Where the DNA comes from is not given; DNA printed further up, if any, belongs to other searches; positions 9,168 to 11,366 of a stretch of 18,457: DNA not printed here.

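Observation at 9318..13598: Flotillin + DUF2628 membrane-scaffold module inserted between nuoG and nuoH, in the same transcriptional string as Complex I genes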

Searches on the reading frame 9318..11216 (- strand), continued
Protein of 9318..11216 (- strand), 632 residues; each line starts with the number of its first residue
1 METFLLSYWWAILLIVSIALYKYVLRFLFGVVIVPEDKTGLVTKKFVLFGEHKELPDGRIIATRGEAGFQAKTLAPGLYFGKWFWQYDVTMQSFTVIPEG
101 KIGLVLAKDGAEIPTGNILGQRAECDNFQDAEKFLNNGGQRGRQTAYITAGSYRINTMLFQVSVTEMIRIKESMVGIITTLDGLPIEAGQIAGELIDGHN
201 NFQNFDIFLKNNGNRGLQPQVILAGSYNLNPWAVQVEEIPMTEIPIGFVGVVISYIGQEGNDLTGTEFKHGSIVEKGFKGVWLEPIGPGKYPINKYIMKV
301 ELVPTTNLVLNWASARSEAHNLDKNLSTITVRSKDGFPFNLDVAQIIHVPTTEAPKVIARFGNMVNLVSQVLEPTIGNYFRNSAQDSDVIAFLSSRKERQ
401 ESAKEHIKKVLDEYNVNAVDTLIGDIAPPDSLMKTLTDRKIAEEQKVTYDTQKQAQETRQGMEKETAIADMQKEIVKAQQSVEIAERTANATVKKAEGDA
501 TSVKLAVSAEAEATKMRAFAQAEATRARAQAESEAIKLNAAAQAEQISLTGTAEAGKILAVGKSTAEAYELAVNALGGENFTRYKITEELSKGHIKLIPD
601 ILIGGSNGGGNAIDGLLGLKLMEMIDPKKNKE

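Call 64: find_homologous_proteins(query=A5, max_evalue=1e-20)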
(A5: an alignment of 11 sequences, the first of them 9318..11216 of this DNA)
Query A5 (11 sequences) (632 aa, profile of the alignment): 8000 proteins with E <= 1e-20 among 8000 candidates; the best 120 are listed.
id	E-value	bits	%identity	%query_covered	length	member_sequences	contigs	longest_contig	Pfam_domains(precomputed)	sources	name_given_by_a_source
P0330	0.0e+0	1015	-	-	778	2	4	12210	PF01145.32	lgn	-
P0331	4.8e-287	972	-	-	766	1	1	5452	PF01145.32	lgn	-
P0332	6.3e-287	971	-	-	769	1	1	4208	PF01145.32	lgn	-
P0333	1.7e-275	934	-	-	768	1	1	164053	PF01145.32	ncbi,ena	-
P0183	2.6e-273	926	55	100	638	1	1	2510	PF01145.32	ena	-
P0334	1.3e-271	921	55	99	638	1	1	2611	PF01145.32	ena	-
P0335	1.5e-270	917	-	-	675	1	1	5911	PF01145.32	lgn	-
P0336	2.5e-270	916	55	100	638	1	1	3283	PF01145.32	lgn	-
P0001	6.8e-270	915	100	100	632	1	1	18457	PF01145.32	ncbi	-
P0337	7.3e-270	915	85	100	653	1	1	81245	PF01145.32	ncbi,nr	ncbi:MAG: flotillin family protein [Fluviicola sp.]|nr:flotillin family protein [Fluviicola sp.]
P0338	8.2e-270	915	-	-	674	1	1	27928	PF01145.32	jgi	jgi:uncharacterized membrane protein YqiK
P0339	9.4e-270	915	85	100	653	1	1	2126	PF01145.32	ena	-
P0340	1.0e-269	914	55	100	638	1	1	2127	PF01145.32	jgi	jgi:uncharacterized membrane protein YqiK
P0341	1.3e-269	914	-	-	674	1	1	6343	PF01145.32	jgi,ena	-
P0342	1.5e-269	914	56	98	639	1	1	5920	PF01145.32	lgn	-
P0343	1.5e-269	914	-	-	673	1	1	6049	PF01145.32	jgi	-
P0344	2.6e-269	913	-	-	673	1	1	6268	PF01145.32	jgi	-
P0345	3.4e-269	913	55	100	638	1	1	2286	PF01145.32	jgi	jgi:uncharacterized membrane protein YqiK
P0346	3.6e-269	913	85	100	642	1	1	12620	PF01145.32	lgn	-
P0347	4.1e-269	912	-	-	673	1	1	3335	PF01145.32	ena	-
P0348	4.6e-269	912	-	-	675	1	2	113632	PF01145.32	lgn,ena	-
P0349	1.2e-268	911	-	-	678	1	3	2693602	PF01145.32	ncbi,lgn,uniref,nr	ncbi:SPFH domain-containing protein [Niveibacterium umoris]|uniref:Putative membrane protein YqiK n=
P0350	2.3e-268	910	84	100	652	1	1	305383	PF01145.32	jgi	jgi:uncharacterized membrane protein YqiK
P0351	2.4e-268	910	-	-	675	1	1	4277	PF01145.32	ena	-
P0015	2.6e-268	910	91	100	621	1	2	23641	PF01145.32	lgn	-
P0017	3.4e-268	909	89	100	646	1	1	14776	PF01145.32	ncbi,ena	-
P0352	3.5e-268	909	86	100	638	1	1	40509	PF01145.32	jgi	jgi:uncharacterized membrane protein YqiK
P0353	4.0e-268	909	-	-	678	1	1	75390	PF01145.32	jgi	-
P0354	4.0e-268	909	56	98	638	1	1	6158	PF01145.32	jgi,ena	-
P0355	4.5e-268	909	84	100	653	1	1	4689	PF01145.32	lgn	-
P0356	4.6e-268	909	85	100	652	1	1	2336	PF01145.32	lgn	-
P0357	4.8e-268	909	84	100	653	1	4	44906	PF01145.32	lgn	-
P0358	4.8e-268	909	85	100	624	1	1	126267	PF01145.32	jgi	jgi:uncharacterized membrane protein YqiK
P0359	4.8e-268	909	85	100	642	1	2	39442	PF01145.32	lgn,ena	-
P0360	5.3e-268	909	-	-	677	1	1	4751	PF01145.32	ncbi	-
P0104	6.0e-268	909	86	100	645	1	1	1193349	PF01145.32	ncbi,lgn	-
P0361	8.2e-268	908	56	100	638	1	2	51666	PF01145.32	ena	-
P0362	8.4e-268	908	56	100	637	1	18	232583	PF01145.32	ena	-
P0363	9.0e-268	908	86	99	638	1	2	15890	PF01145.32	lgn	-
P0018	1.2e-267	908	91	100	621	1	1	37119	PF01145.32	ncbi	-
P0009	1.2e-267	908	90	100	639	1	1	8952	PF01145.32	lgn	-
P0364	1.4e-267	907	85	100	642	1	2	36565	PF01145.32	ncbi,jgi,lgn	jgi:uncharacterized membrane protein YqiK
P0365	1.5e-267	907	86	100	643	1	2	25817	PF01145.32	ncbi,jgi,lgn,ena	ncbi:MAG: SPFH domain-containing protein [Ignavibacteriaceae bacterium]|jgi:uncharacterized membrane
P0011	1.5e-267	907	90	100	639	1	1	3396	PF01145.32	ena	-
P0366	1.6e-267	907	84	100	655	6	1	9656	PF01145.32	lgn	-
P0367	1.8e-267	907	-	-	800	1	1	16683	PF01145.32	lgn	-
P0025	1.8e-267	907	90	100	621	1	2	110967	PF01145.32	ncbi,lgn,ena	-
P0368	2.0e-267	907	55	100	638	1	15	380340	PF01145.32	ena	-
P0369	2.0e-267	907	84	100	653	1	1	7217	PF01145.32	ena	-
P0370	2.1e-267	907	85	100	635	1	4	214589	PF01145.32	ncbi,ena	-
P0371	2.6e-267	906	85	100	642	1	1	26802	PF01145.32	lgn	-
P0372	2.7e-267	906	84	100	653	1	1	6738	PF01145.32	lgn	-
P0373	2.7e-267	906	87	100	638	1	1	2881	PF01145.32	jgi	jgi:uncharacterized membrane protein YqiK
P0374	2.8e-267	906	56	99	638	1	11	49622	PF01145.32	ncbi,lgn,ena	-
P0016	2.9e-267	906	90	100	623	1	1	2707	PF01145.32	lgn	-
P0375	3.0e-267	906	-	-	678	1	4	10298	PF01145.32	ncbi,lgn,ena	-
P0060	3.4e-267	906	88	100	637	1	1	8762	PF01145.32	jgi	jgi:uncharacterized membrane protein YqiK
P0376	3.4e-267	906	83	99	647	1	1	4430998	PF01145.32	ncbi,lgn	-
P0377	3.7e-267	906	55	100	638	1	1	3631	PF01145.32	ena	-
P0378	4.5e-267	906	56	99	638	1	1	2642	PF01145.32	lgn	-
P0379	4.7e-267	906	55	100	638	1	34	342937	PF01145.32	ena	-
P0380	5.3e-267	905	-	-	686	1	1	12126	PF01145.32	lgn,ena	-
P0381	5.9e-267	905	56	100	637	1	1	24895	PF01145.32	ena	-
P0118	5.9e-267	905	87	100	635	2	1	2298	PF01145.32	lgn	-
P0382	6.5e-267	905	-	-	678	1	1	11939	PF01145.32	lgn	-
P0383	7.3e-267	905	86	100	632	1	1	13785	PF01145.32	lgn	-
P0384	7.5e-267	905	84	100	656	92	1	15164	PF01145.32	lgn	-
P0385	7.6e-267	905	-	-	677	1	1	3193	PF01145.32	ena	-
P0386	8.0e-267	905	85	100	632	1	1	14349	PF01145.32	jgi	jgi:uncharacterized membrane protein YqiK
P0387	8.1e-267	905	84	100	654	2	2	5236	PF01145.32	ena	-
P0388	8.6e-267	905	56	100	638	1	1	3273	PF01145.32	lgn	-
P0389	9.0e-267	905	56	99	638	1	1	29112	PF01145.32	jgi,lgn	-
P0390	9.4e-267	905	55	100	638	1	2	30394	PF01145.32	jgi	-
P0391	1.0e-266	904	82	100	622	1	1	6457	PF01145.32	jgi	jgi:uncharacterized membrane protein YqiK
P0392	1.1e-266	904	84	100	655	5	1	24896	PF01145.32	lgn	-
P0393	1.1e-266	904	84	99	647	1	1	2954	PF01145.32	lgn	-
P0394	1.2e-266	904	-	-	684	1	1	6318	PF01145.32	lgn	-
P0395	1.4e-266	904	86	100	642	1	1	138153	PF01145.32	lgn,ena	-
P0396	1.5e-266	904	84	100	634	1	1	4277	PF01145.32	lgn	-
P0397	1.5e-266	904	56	100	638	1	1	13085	PF01145.32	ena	-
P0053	1.5e-266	904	87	100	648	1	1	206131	PF01145.32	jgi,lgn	jgi:uncharacterized membrane protein YqiK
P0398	1.6e-266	904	85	100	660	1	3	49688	PF01145.32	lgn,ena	-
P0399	1.6e-266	904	85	100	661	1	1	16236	PF01145.32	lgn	-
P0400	1.6e-266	904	-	-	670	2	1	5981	PF01145.32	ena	-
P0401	1.6e-266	904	-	-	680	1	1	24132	PF01145.32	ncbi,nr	ncbi:MAG: band 7 protein [Proteobacteria bacterium]|nr:band 7 protein [Pseudomonadota bacterium]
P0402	1.9e-266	904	85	99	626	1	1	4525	PF01145.32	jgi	jgi:uncharacterized membrane protein YqiK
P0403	1.9e-266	904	84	100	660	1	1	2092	PF01145.32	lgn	-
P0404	2.1e-266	903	55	100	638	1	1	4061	PF01145.32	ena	-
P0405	2.2e-266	903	84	100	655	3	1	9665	PF01145.32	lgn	-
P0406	2.3e-266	903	85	100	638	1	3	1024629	PF01145.32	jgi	jgi:uncharacterized membrane protein YqiK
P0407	2.4e-266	903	-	-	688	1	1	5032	PF01145.32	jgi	jgi:uncharacterized membrane protein YqiK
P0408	2.8e-266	903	55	100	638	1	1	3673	PF01145.32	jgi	jgi:uncharacterized membrane protein YqiK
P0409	3.3e-266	903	86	100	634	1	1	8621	PF01145.32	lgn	-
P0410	3.8e-266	903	84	100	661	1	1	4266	PF01145.32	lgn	-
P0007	3.9e-266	903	90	100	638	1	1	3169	PF01145.32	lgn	-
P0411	4.1e-266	903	85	100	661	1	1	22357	PF01145.32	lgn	-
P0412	4.1e-266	903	83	100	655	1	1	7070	PF01145.32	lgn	-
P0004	4.3e-266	902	91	99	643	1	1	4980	PF01145.32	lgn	-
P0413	4.5e-266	902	85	100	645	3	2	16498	PF01145.32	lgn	-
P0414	4.6e-266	902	-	-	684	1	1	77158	PF01145.32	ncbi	-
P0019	5.2e-266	902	89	100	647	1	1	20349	PF01145.32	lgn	-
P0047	5.2e-266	902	87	100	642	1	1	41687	PF01145.32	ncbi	-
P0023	5.4e-266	902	89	100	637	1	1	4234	PF01145.32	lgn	-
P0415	5.5e-266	902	-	-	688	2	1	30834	PF01145.32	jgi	jgi:uncharacterized membrane protein YqiK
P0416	5.8e-266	902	-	-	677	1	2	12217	PF01145.32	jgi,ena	-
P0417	5.9e-266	902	86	100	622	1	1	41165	PF01145.32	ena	-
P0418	6.6e-266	902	85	100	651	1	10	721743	PF01145.32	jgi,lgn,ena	-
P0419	7.0e-266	902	-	-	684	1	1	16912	PF01145.32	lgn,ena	-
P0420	7.0e-266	902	-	-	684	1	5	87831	PF01145.32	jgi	jgi:uncharacterized membrane protein YqiK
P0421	7.1e-266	902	83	100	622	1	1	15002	PF01145.32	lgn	-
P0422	7.3e-266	902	55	100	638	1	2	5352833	PF01145.32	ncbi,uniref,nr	ncbi:SPFH domain-containing protein [Mucilaginibacter ginsenosidivorans]|uniref:Flotillin family pro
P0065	7.4e-266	902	88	99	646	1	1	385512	PF01145.32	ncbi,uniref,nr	ncbi:SPFH domain-containing protein [Parabacteroides sp. FAFU027]|uniref:SPFH domain-containing prot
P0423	7.5e-266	902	84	100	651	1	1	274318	PF01145.32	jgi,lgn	jgi:uncharacterized membrane protein YqiK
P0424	7.5e-266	902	84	100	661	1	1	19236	PF01145.32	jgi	jgi:uncharacterized membrane protein YqiK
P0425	7.7e-266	902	84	100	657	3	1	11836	PF01145.32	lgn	-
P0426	8.0e-266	902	-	-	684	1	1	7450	PF01145.32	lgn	-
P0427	8.4e-266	901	84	100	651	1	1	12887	PF01145.32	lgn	-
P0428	8.8e-266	901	55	100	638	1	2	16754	PF01145.32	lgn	-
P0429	9.0e-266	901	83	100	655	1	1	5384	PF01145.32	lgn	-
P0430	9.3e-266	901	-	-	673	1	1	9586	PF01145.32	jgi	jgi:uncharacterized membrane protein YqiK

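Call 77: predict_structure(alignment_id=A6)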
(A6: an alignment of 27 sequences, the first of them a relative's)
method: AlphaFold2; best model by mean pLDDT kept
length: 632 residues; sequences in the alignment: 27
mean_pLDDT: 61.8   pTM: 0.44
mean pLDDT of the five models: 61.8, 60.8, 59.2, 56.1, 47.8
residues with pLDDT >= 90: 59; 70-90: 169; 50-70: 191; < 50: 213
segments of 3 or more residues with pLDDT < 50: 267-272, 305-393, 407-438, 460-483, 495-514, 594-615, 625-632
pLDDT, mean of each block of 10 residues (from residue 1): 61 78 75 83 69 61 66 80 80 89 91 82 84 86 91 88 92 91 84 80 86 88 91 92 69 67 52 56 67 84 44 32 34 33 35 33 38 40 41 51 49 37 37 46 53 52 41 40 51 49 39 51 65 65 59 60 66 62 62 44 33 49 48 38
secondary structure, 60 per line:
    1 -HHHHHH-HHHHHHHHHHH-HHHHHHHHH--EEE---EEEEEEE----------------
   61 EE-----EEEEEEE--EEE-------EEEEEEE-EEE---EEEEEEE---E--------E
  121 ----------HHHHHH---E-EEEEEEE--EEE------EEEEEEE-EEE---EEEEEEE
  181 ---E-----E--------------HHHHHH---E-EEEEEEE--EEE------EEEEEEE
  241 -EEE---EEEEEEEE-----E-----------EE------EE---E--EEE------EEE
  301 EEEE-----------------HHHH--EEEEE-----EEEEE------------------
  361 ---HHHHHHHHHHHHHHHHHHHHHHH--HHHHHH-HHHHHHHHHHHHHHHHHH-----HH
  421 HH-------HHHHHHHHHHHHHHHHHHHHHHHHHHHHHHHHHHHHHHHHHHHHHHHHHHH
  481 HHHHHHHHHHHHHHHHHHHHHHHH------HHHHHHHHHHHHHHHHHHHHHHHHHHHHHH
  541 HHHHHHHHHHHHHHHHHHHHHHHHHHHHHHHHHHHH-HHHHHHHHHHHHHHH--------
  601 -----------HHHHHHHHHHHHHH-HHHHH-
elements in order: H2-7 H9-19 H21-29 E32-34 E38-44 E68-74 E77-79 E87-93 E95-97 E101-107 H131-136 E142-148 E151-153 E160-166 E168-170 E174-180 H205-210 E216-222 E225-227 E234-240 E242-244 E248-255 E289-291 E298-304 H322-325 E328-332 E338-342 H364-386 H389-394 H396-413 H419-422 H430-504 H511-576 H578-592 H612-625 H627-631

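Call 84: fold_search(model_id=the predicted structure, library=pdb)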
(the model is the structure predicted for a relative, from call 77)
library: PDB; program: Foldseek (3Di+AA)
matches with E <= 10: 117; with E <= 0.001: 11
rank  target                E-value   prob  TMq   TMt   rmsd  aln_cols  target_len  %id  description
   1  9mxj_A                9.6e-06  1.00  0.16  0.13  80.6       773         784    9  Human Vault Cage in complex with ADP-ribose (released 2025-08-06)
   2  9z4w_1                2.1e-05  0.99  0.15  0.12  91.4       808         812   10  Cryo-EM structure of rabbit major vault protein complex (released 2026-01-21)
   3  6bp7                  3.7e-05  0.99  0.15  0.13  81.8       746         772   10  Recombinant major vault protein [Rattus norvegicus] structure in solution: conformation 2 (released 2018-04-04)
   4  9bw6_A                5.7e-05  0.97  0.15  0.12  78.8       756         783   10  Human Vault Cage in complex with PARP4 (released 2025-02-05)
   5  9z4w_3                6.4e-05  1.00  0.22  0.18  91.5       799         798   11  Cryo-EM structure of rabbit major vault protein complex (released 2026-01-21)
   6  9r86_A0               1.8e-04  0.98  0.17  0.15  59.5       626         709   12  Major Vault Protein from Human Brain (released 2025-07-02)
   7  9bw5_A                3.6e-04  0.99  0.20  0.17  69.4       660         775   12  Human Vault Cage (released 2025-02-05)
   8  3gf5_B                4.8e-04  1.00  0.24  0.38   6.4       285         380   10  Crystal structure of the P21 R1-R7 N-terminal domain of murine MVP (released 2009-11-10)
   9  3gnf                  5.7e-04  0.99  0.18  0.29  13.7       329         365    9  P1 Crystal structure of the N-terminal R1-R7 of murine MVP (released 2009-11-10)
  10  4v60_A                6.0e-04  0.97  0.20  0.16  74.3       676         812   11  The structure of rat liver vault at 3.5 angstrom resolution (released 2014-07-09)
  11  7pkz_A                9.9e-04  0.80  0.15  0.12  80.4       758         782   10  Vault structure in committed conformation (released 2022-03-16)
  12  3gf5_A                1.1e-03  1.00  0.23  0.36   9.8       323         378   11  Crystal structure of the P21 R1-R7 N-terminal domain of murine MVP (released 2009-11-10)
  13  4hl8                  1.4e-03  0.95  0.21  0.17  83.2       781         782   11  Re-refinement of the vault ribonucleoprotein particle (released 2013-06-05)
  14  3gng                  5.3e-03  1.00  0.24  0.37   6.9       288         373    9  P21B crystal structure of R1-R7 of Murine MVP (released 2009-11-10)
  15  9wff_A                5.2e-01  0.18  0.09  0.18  38.2       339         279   14  Cryo-EM structure of the human Erlin2 oligomer (released 2026-01-21)
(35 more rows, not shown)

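Call 93: search_protein_families(library=pfam, proteins=[P0180, P0181, P0184, P0185, P0187, P0190], max_evalue=0.1)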
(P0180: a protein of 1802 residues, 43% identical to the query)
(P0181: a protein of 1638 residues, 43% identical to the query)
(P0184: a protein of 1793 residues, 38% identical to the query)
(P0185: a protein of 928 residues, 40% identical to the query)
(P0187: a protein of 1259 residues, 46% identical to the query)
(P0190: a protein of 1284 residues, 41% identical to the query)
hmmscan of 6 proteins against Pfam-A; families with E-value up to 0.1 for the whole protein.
P0180 (1802 aa): 5 families
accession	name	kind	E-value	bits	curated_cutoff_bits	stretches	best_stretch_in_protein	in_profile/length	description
PF01145.31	Band_7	-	4.8e-19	69.5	23.6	1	1137-1358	2-174/176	SPFH domain / Band 7 family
PF19076.6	CshA_repeat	-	1.6e-13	51.6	27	0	1009-1065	33-88/103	Surface adhesin CshA repetitive domain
PF16886.11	ATP-synt_ab_Xtn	-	6.5e-10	39.1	25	0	186-246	16-74/88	ATPsynthase alpha/beta subunit barrel-sandwich domain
PF00092.34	VWA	-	9.8e-08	32.8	23.8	1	1594-1747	2-152/174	von Willebrand factor type A domain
PF13421.11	Band_7_1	-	0.00054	20.1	24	1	1237-1337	103-206/211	SPFH domain-Band 7 family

P0181 (1638 aa): 4 families
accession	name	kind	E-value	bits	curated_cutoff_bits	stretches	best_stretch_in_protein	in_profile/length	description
PF01145.31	Band_7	-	2.7e-20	73.6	23.6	1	971-1180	2-166/176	SPFH domain / Band 7 family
PF19076.6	CshA_repeat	-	3.4e-08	34.5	27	0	841-900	35-90/103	Surface adhesin CshA repetitive domain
PF00092.34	VWA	-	3.5e-07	31.1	23.8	1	1438-1597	3-159/174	von Willebrand factor type A domain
PF13421.11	Band_7_1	-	0.016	15.3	24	1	1058-1168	94-207/211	SPFH domain-Band 7 family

P0184 (1793 aa): 4 families
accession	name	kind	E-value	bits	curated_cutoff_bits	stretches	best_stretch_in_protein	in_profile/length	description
PF01145.31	Band_7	-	8.5e-14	52.4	23.6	2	1075-1311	3-173/176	SPFH domain / Band 7 family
PF00092.34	VWA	-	2.6e-05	25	23.8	1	1592-1746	3-154/174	von Willebrand factor type A domain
PF19076.6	CshA_repeat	-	0.00016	22.7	27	0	535-576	30-68/103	Surface adhesin CshA repetitive domain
PF16405.10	DUF5013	-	0.0088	16.6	28.5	0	628-676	63-107/149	Domain of unknown function (DUF5013)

P0185 (928 aa): 3 families
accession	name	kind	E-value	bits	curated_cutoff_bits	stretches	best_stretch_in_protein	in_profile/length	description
PF01145.31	Band_7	-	5.7e-26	92.1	23.6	2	577-758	18-174/176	SPFH domain / Band 7 family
PF13421.11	Band_7_1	-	0.0019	18.3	24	1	664-735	131-204/211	SPFH domain-Band 7 family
PF09939.14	DUF2171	-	0.032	15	25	0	156-177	5-26/64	Uncharacterized protein conserved in bacteria (DUF2171)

P0187 (1259 aa): 7 families
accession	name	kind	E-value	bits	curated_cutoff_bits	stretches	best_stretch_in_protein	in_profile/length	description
PF01145.31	Band_7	-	8.7e-22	78.4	23.6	1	660-868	7-166/176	SPFH domain / Band 7 family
PF00092.34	VWA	-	1.2e-11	45.6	23.8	1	1057-1210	2-152/174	von Willebrand factor type A domain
PF19076.6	CshA_repeat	-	0.00011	23.3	27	0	357-386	36-65/103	Surface adhesin CshA repetitive domain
PF13421.11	Band_7_1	-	0.0015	18.6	24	1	761-851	124-207/211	SPFH domain-Band 7 family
PF09559.15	Cas6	-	0.007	16.8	26.7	0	247-296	76-125/191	Cas6 Crispr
PF13768.12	VWA_3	-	0.0086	16.6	27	1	1057-1197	3-135/155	von Willebrand factor type A domain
PF13010.11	pRN1_helical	-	0.015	15.8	27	0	849-923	24-101/138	Primase helical domain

P0190 (1284 aa): 3 families
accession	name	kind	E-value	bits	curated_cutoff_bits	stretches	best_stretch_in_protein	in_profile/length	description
PF01145.31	Band_7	-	4.8e-20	72.8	23.6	1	665-894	3-172/176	SPFH domain / Band 7 family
PF19076.6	CshA_repeat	-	3.6e-10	40.9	27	0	392-430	36-74/103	Surface adhesin CshA repetitive domain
PF13421.11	Band_7_1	-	0.0037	17.4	24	0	832-880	158-206/211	SPFH domain-Band 7 family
